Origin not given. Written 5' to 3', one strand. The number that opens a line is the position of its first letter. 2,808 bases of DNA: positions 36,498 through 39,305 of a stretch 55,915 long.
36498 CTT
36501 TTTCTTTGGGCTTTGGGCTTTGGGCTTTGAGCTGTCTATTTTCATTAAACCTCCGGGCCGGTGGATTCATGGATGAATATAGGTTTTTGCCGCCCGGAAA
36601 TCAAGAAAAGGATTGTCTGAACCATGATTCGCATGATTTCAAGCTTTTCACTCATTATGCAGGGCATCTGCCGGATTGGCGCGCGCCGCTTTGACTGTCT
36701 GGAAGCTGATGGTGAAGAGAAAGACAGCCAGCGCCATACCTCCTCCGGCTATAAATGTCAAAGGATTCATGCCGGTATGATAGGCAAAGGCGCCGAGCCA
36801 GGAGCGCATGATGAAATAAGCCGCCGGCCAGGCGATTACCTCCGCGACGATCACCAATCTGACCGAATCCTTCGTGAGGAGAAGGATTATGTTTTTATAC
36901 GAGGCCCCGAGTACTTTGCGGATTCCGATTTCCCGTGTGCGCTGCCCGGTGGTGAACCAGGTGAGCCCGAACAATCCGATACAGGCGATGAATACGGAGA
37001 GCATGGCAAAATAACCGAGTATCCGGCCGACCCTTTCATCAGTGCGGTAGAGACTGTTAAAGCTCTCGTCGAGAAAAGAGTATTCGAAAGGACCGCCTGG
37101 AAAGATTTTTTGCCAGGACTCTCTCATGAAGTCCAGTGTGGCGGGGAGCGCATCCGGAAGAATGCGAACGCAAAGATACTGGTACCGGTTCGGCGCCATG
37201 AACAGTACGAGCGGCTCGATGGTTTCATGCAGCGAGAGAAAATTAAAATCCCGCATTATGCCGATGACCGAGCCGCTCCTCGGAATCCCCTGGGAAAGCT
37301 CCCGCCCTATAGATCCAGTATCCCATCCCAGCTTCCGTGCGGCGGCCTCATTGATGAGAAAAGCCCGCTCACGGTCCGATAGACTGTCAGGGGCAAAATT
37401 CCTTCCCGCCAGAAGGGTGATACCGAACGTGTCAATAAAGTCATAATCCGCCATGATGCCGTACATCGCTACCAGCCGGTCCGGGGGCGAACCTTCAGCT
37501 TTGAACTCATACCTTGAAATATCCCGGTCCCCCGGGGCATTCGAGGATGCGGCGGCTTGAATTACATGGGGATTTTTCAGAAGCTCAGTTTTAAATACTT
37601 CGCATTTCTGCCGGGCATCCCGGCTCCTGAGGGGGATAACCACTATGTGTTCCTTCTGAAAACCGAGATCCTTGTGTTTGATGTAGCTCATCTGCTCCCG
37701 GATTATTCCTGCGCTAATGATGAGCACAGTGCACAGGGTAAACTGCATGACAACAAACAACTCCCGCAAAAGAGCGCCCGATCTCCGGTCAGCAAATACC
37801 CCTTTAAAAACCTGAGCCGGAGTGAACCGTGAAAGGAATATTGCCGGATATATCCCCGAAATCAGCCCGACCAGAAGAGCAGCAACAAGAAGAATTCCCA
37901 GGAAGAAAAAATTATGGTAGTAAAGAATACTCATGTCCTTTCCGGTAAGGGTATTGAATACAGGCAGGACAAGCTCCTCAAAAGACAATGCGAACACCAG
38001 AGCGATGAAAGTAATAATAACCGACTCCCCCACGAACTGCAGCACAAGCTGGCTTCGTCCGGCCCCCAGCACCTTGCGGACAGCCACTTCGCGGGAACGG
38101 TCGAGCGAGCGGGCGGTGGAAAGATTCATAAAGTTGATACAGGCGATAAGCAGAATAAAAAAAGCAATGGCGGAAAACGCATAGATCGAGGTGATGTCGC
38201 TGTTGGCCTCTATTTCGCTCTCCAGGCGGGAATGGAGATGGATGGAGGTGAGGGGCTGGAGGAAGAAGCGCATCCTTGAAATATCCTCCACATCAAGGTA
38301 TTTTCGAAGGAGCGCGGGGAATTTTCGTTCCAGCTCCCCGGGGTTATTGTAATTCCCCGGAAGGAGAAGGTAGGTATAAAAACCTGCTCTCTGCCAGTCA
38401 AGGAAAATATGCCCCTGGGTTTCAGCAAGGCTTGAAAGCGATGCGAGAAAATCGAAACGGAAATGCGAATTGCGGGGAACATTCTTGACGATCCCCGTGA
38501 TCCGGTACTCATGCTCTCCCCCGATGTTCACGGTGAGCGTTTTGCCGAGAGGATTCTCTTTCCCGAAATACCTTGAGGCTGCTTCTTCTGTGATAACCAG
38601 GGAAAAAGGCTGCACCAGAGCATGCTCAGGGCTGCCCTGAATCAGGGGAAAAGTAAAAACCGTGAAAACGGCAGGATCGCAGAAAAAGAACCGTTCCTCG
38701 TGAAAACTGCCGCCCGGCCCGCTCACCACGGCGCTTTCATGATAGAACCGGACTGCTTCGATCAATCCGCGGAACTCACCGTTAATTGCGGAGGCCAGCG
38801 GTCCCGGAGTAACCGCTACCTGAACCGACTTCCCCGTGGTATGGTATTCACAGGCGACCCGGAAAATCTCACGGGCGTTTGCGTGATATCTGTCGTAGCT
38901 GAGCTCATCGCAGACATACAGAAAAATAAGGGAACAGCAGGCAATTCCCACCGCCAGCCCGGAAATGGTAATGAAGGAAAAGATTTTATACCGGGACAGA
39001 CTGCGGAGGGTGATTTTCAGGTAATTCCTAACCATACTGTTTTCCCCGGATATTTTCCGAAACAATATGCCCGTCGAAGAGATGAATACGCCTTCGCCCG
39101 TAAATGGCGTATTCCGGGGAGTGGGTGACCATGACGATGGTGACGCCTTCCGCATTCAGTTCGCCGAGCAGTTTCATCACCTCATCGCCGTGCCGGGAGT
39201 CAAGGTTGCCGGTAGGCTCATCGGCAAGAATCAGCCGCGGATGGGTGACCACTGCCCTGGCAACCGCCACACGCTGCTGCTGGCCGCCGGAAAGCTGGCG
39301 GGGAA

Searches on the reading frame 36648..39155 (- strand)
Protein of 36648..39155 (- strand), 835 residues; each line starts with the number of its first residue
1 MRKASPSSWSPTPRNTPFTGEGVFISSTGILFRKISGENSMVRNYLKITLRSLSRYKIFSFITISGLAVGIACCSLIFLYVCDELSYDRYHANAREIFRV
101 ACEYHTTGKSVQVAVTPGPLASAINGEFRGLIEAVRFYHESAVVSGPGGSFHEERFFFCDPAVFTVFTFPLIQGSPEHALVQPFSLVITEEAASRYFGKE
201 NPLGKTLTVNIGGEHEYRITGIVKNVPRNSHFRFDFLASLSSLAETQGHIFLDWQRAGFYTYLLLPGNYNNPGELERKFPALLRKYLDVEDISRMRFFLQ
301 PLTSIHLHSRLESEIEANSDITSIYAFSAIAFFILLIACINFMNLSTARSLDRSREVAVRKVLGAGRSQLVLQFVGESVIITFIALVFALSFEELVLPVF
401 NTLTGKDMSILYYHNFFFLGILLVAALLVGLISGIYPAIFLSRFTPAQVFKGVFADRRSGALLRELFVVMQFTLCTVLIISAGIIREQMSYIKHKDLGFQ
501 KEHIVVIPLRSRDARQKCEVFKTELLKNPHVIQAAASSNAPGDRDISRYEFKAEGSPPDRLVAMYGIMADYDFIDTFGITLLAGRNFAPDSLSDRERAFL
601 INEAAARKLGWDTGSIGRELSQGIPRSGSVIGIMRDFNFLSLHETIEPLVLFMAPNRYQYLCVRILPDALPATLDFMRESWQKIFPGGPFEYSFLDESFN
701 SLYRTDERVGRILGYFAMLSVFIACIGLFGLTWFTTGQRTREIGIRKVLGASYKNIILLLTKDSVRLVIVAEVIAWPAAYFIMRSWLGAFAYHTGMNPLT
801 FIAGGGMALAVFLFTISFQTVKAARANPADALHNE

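Call 80: search_protein_families(library=pfam, proteins=[window:36648-39155:-], max_evalue=0.00001)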
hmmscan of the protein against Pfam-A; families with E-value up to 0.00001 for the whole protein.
window:36648-39155:- (835 aa): 2 families
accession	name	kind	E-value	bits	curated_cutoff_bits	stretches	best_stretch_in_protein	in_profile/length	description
PF02687.27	FtsX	-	5.1e-28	98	25.5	2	329-446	2-120/120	FtsX-like permease C-terminal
PF12704.14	MacB_PCD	-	1.9e-27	97.3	27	2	60-247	1-180/207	MacB-like periplasmic core domain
